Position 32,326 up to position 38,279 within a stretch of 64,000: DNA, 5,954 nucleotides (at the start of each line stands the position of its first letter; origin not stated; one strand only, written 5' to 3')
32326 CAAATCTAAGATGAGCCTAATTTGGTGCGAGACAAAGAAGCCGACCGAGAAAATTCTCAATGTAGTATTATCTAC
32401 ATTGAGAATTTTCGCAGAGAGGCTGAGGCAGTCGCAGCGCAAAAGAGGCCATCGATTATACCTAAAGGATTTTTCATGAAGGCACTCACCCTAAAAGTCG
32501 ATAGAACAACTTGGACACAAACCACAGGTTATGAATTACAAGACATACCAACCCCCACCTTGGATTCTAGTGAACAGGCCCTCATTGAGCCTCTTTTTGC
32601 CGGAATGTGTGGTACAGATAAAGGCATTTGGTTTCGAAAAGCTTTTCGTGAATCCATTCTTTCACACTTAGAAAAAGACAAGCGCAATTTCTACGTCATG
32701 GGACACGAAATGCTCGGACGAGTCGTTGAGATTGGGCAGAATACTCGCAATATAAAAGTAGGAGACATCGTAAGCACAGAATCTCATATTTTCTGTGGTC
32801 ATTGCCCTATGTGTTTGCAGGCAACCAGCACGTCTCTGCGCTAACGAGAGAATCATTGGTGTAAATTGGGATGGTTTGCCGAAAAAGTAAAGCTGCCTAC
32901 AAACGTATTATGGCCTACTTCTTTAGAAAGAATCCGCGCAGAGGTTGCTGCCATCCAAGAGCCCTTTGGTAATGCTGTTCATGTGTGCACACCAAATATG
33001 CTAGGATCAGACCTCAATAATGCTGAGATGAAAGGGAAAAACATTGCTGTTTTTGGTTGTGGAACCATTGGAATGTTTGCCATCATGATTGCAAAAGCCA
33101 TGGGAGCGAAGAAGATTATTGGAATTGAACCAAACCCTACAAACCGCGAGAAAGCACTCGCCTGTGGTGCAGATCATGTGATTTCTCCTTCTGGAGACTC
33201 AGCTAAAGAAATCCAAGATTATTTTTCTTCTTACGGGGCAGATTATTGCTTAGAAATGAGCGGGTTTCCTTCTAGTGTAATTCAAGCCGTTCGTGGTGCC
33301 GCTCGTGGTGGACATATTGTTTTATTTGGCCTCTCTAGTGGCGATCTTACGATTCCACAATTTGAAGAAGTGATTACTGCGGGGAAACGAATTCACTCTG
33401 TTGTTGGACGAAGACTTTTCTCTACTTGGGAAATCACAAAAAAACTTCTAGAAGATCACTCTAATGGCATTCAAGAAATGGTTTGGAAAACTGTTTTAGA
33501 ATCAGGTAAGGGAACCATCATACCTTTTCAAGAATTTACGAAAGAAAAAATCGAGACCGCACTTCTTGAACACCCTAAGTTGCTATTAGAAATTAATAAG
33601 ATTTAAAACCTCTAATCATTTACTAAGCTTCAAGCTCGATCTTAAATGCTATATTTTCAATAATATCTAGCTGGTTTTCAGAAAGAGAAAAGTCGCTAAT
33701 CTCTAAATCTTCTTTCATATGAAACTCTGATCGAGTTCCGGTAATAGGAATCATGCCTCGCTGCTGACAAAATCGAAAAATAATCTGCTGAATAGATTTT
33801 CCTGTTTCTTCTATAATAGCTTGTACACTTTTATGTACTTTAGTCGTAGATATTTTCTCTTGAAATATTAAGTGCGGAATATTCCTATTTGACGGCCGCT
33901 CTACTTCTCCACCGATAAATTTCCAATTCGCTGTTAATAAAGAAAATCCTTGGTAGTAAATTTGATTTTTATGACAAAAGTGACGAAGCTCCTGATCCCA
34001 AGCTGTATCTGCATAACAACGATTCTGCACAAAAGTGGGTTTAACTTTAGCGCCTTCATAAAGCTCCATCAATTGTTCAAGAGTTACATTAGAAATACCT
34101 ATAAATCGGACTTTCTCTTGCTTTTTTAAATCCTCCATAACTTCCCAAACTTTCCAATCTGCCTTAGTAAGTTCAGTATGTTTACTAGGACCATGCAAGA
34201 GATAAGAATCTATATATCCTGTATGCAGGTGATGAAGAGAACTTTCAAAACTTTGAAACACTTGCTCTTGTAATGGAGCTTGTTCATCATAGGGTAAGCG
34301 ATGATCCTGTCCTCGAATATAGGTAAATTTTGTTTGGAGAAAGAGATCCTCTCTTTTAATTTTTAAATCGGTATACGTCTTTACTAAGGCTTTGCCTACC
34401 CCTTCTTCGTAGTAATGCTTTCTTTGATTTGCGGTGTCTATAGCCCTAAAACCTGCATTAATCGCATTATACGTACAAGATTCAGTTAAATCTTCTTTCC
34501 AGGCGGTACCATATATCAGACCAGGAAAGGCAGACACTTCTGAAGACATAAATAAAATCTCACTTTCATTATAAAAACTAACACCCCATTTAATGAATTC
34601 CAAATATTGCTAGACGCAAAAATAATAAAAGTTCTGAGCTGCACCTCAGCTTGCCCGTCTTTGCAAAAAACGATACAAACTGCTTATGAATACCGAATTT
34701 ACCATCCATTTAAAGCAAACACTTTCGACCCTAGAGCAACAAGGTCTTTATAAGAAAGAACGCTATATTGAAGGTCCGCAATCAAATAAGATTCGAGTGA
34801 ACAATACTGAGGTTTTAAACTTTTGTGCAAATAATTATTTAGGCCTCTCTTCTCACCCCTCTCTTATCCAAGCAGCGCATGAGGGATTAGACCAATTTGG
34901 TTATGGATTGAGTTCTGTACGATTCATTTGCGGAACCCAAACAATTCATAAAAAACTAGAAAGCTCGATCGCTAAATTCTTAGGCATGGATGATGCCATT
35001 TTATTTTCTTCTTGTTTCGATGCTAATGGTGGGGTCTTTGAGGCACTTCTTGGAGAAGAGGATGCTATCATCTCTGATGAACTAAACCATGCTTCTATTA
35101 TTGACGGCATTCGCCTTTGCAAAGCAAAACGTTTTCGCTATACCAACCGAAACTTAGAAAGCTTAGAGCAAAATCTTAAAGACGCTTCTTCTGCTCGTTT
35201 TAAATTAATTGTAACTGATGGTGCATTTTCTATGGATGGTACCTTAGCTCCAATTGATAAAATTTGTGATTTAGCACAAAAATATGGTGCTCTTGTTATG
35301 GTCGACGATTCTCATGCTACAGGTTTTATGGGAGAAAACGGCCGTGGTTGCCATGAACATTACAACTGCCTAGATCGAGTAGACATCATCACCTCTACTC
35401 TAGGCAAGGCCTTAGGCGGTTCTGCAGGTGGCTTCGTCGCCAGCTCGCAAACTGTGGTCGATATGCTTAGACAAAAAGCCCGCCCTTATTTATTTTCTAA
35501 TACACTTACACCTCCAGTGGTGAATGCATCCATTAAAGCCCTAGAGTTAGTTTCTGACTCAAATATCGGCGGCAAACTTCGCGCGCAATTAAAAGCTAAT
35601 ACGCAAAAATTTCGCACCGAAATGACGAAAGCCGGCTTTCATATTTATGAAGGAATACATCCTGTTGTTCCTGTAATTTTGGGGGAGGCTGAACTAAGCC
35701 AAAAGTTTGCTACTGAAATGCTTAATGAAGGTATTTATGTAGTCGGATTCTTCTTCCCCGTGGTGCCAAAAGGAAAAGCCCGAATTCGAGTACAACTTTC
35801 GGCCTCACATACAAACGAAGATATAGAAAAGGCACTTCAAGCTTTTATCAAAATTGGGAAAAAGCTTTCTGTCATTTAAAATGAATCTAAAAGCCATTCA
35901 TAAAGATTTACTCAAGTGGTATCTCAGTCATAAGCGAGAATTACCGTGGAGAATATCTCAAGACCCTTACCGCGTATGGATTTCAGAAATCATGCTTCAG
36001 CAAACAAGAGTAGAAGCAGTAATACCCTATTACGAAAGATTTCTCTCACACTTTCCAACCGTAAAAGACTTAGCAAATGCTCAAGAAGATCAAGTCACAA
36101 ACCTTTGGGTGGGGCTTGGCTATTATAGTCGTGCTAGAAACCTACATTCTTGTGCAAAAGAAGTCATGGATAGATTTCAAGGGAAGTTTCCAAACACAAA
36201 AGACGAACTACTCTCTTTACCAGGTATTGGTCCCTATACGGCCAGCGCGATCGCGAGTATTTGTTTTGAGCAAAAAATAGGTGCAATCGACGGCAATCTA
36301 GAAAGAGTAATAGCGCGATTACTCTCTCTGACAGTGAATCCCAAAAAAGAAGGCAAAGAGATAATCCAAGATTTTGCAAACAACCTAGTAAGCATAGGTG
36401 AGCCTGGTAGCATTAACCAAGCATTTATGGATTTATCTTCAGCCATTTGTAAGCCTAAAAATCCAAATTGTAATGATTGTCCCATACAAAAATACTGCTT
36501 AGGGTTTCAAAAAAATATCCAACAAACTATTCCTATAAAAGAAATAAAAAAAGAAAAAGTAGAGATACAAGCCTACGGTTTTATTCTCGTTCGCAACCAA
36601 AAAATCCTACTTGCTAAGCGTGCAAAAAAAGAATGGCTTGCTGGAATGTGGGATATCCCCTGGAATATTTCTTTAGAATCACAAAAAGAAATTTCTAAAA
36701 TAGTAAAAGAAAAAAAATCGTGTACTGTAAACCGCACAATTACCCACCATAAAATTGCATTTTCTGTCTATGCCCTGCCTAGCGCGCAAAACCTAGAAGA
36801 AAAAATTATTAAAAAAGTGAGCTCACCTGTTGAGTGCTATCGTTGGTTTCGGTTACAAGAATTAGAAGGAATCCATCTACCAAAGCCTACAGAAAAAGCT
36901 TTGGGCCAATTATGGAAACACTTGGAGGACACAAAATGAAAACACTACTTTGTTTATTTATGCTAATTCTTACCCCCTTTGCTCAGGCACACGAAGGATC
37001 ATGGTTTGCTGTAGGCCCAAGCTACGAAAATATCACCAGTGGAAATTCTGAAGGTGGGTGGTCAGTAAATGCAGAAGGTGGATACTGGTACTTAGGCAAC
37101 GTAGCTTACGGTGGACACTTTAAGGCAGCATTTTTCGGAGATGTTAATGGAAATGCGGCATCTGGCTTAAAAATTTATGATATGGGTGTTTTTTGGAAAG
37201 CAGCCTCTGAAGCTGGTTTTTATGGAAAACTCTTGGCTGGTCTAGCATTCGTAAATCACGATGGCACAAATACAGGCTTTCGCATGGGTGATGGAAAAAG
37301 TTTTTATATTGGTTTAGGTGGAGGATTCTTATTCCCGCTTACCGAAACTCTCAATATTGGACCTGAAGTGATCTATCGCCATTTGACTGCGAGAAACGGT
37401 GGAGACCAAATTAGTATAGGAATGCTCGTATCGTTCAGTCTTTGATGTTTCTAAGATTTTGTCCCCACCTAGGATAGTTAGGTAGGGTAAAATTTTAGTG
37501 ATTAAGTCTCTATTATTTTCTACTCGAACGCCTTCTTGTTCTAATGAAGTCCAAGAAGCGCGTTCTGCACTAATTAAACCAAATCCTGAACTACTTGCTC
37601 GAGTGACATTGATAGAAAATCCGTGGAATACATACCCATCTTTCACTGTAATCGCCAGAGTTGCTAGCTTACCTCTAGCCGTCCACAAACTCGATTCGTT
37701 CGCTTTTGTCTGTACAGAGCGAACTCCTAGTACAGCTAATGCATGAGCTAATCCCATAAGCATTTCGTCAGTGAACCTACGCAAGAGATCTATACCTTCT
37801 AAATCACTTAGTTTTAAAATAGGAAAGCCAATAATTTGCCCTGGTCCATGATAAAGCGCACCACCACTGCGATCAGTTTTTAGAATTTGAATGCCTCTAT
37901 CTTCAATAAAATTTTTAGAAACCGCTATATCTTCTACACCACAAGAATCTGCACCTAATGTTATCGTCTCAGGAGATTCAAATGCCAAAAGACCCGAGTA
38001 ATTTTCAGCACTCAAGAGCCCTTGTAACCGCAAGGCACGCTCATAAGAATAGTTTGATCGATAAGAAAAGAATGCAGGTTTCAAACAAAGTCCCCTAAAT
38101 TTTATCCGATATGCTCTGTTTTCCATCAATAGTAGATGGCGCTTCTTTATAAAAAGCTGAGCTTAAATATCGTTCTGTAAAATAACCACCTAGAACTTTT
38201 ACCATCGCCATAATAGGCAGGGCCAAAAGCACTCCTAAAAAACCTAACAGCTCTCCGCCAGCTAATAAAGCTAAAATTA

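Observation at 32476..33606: tdh inactivated by two compensating frameshifts about 50 bp apart while kbl is intact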

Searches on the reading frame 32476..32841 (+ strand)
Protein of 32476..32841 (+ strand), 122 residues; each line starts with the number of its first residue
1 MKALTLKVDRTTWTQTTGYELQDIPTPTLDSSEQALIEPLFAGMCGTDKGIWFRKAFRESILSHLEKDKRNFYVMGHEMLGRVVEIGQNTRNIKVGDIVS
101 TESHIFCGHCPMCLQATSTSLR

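Call 17: list_cluster_members(proteins=[P0076, window:32476-32841:+, window:32347-32841:+, window:34686-35876:+, window:33626-34603:-])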
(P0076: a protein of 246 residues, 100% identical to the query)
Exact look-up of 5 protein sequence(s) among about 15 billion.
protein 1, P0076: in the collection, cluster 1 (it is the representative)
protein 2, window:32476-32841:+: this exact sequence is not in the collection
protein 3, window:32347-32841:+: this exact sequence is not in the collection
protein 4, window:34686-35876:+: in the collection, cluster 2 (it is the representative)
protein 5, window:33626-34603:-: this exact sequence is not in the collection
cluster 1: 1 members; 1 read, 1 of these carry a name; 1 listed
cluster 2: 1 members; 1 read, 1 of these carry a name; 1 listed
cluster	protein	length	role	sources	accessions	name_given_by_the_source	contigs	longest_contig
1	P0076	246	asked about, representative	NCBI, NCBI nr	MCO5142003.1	MAG: zinc-binding dehydrogenase [Oligoflexia bacterium] | zinc-binding dehydrogenase [Oligoflexia bacterium]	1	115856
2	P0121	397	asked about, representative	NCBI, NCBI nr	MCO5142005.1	MAG: glycine C-acetyltransferase [Oligoflexia bacterium] | glycine C-acetyltransferase [Oligoflexia bacterium]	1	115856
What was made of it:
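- NCBI annotation calls the 246-aa ORF a protein (call 17). The N-terminal fragment is not in the protein collection (call 17).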

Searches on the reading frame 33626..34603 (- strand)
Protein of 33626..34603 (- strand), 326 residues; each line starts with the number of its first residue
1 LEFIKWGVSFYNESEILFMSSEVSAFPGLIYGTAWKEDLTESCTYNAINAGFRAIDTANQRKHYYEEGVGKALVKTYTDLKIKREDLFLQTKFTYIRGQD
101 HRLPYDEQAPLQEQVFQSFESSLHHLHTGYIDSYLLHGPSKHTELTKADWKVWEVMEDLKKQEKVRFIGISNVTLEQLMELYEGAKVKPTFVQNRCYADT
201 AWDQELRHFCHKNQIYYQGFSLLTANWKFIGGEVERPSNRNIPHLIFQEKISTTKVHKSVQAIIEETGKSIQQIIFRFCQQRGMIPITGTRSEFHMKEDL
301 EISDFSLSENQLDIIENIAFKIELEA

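Call 4: search_protein_families(library=ncbifam, proteins=[window:33626-34603:-], max_evalue=0.00001)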
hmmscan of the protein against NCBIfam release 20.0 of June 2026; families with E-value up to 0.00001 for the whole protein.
window:33626-34603:- (326 aa): 5 families
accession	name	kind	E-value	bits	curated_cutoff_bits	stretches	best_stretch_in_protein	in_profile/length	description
NF008598.0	PRK11565.1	equivalog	2.2e-22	79.5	425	1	35-196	23-163/275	2,5-didehydrogluconate reductase DkgA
NF049922.1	MethglyxlRedYdjG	equivalog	1.6e-14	53.7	550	1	32-322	26-324/326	NADH-dependent methylglyoxal reductase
NF008377.0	PRK11172.1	equivalog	6e-13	48.6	327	1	36-179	14-137/267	2,5-didehydrogluconate reductase DkgB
NF007695.0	PRK10376.1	subfamily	4.3e-11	42.4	280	1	30-197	32-189/290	oxidoreductase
NF007912.0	PRK10625.1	equivalog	2e-06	27.4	415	0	46-317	38-336/346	NADP(H)-dependent aldo-keto reductase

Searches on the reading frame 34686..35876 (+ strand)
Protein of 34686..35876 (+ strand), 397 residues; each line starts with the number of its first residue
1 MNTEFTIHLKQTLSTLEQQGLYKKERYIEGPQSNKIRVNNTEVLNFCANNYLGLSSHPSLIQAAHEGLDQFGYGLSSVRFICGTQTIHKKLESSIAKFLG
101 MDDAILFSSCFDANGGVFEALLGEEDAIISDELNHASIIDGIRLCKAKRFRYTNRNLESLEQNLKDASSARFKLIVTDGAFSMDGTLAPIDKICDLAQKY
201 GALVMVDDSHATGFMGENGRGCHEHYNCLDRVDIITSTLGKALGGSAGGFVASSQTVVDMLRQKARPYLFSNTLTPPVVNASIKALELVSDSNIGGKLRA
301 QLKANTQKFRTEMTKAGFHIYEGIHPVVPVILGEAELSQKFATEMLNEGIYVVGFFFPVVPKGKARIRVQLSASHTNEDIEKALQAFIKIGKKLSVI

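Call 4: search_protein_families(library=ncbifam, proteins=[window:34686-35876:+], max_evalue=0.00001)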
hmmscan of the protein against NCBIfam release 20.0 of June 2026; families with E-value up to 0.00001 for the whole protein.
window:34686-35876:+ (397 aa): 15 families
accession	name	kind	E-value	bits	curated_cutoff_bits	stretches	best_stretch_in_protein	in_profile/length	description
NF005394.0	PRK06939.1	equivalog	3.6e-188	625.2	460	1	1-397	1-397/397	glycine C-acetyltransferase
TIGR01822.1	2am3keto_CoA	equivalog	7.7e-188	624.3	493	1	7-397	3-393/393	glycine C-acetyltransferase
TIGR01825.1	gly_Cac_T_rel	subfamily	1.9e-129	431.7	535.4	1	9-397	1-385/385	BioF/Kbl family PLP-dependent acyltransferase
TIGR00858.1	bioF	equivalog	6.5e-113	377.2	426.45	1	22-387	2-364/365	8-amino-7-oxononanoate synthase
NF047600.1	SerpalmtaseCFB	equivalog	2.3e-99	332.7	640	1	12-396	14-394/395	serine palmitoyltransferase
NF047599.1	SerpalmtaseBetaP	equivalog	2.6e-87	293.1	500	1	33-394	34-393/394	serine palmitoyltransferase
TIGR01821.1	5aminolev_synth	equivalog_domain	4.6e-87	292.5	338.55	1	9-395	7-398/402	5-aminolevulinate synthase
NF047603.1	SerpalmtaseAlphaP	equivalog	2.3e-69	234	670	1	39-397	43-399/399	serine palmitoyltransferase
NF005526.0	PRK07179.1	equivalog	2.2e-55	187.9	428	1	40-391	53-396/407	alpha-hydroxyketone-type quorum-sensing autoinducer synthase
NF005697.0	PRK07505.1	subfamily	1.6e-51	175.2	342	1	37-391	44-399/405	hypothetical protein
NF004608.1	PRK05937.1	equivalog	2e-34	119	399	1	43-382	4-337/366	8-amino-7-oxononanoate synthase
NF000586.1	PRK00011.1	subfamily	7.8e-12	44.6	335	1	109-324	86-301/404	serine hydroxymethyltransferase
NF010094.0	PRK13580.1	equivalog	1.8e-07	30.1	735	1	155-320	204-364/496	glycine hydroxymethyltransferase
TIGR03576.1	pyridox_MJ0158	hypoth_equivalog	3.2e-07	29.8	304.45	1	131-321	104-285/346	TIGR03576 family pyridoxal phosphate-dependent enzyme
TIGR01977.1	am_tr_V_EF2568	hypoth_equivalog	6.7e-07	28.7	377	1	89-215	47-181/376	cysteine desulfurase family protein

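Call 40: find_encoding_contigs(protein=window:34686-35876:+, flank=3000, max_places=4)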
Protein window:34686-35876:+ (397 aa): no gene with exactly this product is on record in the collection.

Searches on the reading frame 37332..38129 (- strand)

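Call 22: search_protein_families(library=pfam, proteins=[window:37332-38129:-], max_evalue=0.001)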
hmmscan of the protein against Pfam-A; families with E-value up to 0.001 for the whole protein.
window:37332-38129:- (266 aa): 1 family
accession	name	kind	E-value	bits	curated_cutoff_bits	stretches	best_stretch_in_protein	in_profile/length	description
PF21948.1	LplA-B_cat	-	1.8e-16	61.1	27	1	23-181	2-152/200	Lipoyl protein ligase A/B catalytic domain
